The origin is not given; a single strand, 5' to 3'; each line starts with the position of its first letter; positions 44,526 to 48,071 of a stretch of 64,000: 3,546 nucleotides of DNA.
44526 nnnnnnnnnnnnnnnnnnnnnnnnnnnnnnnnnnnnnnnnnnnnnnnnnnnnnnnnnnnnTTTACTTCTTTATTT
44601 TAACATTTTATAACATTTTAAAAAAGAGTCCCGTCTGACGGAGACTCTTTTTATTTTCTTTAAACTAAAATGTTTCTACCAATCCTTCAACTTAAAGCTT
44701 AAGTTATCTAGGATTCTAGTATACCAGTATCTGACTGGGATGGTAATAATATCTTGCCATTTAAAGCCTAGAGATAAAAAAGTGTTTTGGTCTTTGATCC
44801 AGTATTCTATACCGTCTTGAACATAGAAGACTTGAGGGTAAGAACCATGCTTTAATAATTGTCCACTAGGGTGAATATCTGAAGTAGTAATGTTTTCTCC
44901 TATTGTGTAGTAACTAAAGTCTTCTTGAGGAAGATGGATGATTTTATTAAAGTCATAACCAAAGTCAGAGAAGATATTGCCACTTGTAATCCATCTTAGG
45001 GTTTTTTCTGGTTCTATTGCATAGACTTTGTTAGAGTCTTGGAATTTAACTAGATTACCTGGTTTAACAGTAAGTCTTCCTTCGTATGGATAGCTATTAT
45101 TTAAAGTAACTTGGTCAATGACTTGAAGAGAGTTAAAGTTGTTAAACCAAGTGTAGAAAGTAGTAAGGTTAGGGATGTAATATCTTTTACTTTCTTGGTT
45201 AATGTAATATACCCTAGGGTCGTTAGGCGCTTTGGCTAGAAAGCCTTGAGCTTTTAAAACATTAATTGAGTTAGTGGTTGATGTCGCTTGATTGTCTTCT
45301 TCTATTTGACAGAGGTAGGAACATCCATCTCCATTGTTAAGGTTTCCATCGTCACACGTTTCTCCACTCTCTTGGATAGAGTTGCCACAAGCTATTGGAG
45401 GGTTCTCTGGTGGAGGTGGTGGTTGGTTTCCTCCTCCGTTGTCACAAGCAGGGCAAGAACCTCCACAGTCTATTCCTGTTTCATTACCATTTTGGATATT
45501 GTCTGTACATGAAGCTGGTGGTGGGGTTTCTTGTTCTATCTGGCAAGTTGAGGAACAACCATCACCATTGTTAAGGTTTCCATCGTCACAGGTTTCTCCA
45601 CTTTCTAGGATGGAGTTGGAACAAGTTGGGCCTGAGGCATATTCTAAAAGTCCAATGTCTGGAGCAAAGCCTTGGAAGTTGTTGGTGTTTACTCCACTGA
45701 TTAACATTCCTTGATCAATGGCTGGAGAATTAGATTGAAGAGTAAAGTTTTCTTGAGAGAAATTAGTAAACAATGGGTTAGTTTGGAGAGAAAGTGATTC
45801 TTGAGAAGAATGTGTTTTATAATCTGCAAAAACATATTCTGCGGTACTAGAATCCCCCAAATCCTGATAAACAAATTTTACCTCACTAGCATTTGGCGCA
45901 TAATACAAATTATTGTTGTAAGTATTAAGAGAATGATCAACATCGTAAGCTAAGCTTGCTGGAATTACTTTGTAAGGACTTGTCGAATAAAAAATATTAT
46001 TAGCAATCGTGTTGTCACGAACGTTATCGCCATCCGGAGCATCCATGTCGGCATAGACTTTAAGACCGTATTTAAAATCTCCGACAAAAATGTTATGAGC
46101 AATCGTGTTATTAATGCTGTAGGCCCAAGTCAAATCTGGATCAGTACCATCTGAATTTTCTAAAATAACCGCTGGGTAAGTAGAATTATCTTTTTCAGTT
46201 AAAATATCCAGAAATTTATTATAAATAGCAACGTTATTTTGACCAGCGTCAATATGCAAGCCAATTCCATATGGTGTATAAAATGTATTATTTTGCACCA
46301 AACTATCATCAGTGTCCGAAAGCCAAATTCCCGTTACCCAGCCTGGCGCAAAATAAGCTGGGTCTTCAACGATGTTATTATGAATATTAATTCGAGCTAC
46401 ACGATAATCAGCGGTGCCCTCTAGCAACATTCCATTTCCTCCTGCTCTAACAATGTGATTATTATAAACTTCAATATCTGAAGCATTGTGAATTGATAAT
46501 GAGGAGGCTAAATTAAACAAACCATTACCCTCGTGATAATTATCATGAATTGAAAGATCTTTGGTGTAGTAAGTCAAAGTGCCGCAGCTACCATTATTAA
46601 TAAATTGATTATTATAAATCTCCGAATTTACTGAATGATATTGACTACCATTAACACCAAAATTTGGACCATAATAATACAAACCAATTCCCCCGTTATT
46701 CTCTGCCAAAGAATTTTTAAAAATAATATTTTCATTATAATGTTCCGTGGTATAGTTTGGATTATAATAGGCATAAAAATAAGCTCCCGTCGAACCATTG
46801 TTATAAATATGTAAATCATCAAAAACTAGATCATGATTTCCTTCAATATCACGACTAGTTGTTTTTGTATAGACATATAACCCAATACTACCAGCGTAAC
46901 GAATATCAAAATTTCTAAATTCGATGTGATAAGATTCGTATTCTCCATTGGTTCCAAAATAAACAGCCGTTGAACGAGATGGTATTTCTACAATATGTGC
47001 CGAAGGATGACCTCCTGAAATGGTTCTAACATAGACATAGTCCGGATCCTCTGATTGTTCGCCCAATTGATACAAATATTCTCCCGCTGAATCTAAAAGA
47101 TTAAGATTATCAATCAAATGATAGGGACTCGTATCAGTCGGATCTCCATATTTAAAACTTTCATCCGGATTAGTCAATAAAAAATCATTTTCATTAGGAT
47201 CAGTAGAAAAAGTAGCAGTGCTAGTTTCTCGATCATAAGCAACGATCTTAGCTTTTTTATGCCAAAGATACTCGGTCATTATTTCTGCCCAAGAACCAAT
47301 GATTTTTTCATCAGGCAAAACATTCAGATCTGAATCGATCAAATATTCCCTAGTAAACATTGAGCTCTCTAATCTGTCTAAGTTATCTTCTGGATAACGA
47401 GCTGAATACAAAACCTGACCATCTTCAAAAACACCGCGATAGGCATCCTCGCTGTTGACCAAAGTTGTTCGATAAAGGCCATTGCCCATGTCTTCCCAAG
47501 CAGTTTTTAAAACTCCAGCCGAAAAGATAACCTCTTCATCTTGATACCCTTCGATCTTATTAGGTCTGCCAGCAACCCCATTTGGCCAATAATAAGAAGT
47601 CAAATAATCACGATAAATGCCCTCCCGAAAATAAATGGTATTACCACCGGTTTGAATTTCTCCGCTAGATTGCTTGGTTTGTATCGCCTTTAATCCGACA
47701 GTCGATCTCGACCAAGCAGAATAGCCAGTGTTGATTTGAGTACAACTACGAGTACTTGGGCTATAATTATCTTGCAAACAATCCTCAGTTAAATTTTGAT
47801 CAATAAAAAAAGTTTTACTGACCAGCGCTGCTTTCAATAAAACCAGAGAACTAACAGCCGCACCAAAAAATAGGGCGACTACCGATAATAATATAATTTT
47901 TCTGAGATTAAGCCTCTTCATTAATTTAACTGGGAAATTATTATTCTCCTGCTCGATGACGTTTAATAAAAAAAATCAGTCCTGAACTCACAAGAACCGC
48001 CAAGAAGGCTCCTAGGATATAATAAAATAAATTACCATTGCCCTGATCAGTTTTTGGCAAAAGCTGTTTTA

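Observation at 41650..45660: Two giant beta-helix surface protein genes in tandem share ~1 kb of near-identical 3' sequence (C-terminal module), a potential recombination and variation hot spot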

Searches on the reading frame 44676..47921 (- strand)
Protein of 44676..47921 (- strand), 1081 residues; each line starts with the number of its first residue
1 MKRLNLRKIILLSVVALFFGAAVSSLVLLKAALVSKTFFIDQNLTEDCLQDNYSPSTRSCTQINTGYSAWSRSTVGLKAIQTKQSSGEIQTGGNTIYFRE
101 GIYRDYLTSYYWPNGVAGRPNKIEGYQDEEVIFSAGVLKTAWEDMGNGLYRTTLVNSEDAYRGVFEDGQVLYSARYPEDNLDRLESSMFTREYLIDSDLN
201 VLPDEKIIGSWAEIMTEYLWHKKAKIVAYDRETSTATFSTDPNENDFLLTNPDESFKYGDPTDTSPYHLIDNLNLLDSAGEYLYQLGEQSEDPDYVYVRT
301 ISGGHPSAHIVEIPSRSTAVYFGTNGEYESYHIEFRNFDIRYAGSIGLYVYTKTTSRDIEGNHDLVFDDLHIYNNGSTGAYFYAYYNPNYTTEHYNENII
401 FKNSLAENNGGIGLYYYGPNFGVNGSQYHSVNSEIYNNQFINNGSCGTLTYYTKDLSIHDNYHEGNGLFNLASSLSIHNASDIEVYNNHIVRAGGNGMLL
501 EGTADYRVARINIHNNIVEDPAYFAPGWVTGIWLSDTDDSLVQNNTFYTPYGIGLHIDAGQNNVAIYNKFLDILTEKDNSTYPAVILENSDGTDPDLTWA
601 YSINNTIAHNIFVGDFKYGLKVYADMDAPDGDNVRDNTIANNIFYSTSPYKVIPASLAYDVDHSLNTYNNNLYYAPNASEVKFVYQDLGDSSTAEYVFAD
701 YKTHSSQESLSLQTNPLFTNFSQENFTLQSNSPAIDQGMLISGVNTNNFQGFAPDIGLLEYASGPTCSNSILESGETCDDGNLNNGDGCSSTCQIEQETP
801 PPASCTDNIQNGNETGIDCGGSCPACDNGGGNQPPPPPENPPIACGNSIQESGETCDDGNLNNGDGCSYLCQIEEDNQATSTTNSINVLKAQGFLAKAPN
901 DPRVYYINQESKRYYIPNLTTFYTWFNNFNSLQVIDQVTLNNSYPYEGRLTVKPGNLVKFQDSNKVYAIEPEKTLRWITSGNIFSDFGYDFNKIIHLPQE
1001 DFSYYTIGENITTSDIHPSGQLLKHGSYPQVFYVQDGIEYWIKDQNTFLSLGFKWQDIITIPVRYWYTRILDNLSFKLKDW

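Call 5: search_protein_families(library=pfam, proteins=[window:44676-47921:-], max_evalue=0.01)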
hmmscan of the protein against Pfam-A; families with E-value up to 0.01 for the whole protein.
window:44676-47921:- (1081 aa): 3 families
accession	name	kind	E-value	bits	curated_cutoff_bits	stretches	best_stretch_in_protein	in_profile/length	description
PF13229.12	Beta_helix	-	7e-11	42.4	25.9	2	329-516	7-156/158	Right handed beta helix region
PF13948.11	DUF4215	-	7.1e-07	29.9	27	2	765-794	19-47/47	Domain of unknown function (DUF4215)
PF05048.19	NosD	-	2.3e-06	27.6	23.6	1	428-571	44-170/212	Periplasmic copper-binding protein (NosD)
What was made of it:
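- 45636..47804 (-): B central domain: a right-handed beta-helix (Pfam Beta_helix and NosD). PF13229 at 42.4 bits (cut-off 25.9) and PF05048 at 27.6 bits (cut-off 23.6) (call 5).
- On Right-handed parallel beta-helix (Pfam Beta_helix PF13229 / NosD PF05048), gene B: PF05048 at 27.6 bits against 23.6 (call 5).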

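Call 6: search_protein_families(library=ncbifam, proteins=[window:44676-47921:-], max_evalue=0.01)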
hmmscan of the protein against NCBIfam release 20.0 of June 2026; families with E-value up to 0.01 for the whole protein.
window:44676-47921:- (1081 aa): 1 family
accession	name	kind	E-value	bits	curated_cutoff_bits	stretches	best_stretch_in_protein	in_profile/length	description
TIGR02232.1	myxo_disulf_rpt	repeat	2.2e-20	72.2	20.8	2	765-797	2-34/38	cysteine-rich acidic repeat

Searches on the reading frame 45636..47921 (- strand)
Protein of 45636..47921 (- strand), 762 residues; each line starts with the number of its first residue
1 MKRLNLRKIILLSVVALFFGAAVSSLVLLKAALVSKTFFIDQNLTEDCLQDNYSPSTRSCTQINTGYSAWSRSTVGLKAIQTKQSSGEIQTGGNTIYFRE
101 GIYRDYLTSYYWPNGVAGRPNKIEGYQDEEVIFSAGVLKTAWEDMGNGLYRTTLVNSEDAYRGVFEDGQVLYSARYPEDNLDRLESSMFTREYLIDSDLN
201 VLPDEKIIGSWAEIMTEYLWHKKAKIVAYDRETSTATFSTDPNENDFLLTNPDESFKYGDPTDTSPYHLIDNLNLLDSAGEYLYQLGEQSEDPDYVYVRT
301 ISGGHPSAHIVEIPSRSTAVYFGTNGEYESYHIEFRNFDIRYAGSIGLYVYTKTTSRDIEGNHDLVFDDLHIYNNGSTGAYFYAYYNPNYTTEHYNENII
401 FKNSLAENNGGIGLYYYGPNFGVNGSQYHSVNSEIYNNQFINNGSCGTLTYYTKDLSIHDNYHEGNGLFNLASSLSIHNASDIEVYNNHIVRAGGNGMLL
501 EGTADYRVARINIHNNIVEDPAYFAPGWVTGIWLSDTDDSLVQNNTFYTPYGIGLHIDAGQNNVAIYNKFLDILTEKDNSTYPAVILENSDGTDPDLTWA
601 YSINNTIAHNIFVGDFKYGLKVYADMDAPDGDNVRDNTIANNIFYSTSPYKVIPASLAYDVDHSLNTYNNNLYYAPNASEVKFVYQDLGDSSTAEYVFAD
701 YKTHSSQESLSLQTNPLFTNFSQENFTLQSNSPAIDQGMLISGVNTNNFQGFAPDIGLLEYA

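Call 51: search_solved_structures(query=window:45636-47921:-, max_evalue=0.01)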
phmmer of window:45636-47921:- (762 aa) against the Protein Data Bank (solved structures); distinct sequences matched with E-value up to 0.01: 0.
